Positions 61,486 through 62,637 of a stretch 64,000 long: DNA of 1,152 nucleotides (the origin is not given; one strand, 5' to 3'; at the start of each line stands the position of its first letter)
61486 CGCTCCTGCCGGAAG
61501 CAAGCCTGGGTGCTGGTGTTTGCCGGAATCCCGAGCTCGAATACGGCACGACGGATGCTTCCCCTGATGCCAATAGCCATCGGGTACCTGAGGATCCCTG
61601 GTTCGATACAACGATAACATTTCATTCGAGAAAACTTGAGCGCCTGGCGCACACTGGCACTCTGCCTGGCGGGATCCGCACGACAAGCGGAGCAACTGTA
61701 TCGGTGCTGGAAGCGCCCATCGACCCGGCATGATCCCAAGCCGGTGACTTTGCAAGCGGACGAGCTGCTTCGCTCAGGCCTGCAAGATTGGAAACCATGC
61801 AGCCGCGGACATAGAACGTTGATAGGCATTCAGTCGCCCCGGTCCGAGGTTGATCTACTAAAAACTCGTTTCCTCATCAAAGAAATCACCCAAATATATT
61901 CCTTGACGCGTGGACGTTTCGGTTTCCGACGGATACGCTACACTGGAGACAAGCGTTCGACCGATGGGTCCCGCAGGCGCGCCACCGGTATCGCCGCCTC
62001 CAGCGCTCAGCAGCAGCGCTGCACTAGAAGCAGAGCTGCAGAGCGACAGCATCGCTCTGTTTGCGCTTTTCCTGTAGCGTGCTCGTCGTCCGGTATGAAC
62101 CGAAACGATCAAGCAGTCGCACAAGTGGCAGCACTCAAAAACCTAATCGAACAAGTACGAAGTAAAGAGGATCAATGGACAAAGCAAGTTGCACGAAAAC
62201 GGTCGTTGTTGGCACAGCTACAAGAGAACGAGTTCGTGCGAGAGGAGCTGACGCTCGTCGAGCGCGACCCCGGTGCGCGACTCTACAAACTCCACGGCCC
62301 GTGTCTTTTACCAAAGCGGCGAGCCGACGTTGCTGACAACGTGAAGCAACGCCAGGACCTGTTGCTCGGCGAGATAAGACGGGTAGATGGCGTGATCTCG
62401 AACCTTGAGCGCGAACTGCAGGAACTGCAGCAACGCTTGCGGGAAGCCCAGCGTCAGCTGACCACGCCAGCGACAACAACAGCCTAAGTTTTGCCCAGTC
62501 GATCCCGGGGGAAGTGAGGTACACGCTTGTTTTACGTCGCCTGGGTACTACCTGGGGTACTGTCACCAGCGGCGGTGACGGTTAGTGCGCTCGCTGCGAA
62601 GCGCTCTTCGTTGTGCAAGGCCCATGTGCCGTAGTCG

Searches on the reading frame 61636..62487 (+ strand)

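Call 17: search_protein_families(library=pfam, proteins=[window:61636-62487:+], max_evalue=0.001)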
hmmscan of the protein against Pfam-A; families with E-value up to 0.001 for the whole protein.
window:61636-62487:+ (283 aa): 1 family
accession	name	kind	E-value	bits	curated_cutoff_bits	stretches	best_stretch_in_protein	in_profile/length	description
PF01920.25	Prefoldin_2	-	1.2e-13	51.4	27.6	1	169-274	2-105/106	Prefoldin subunit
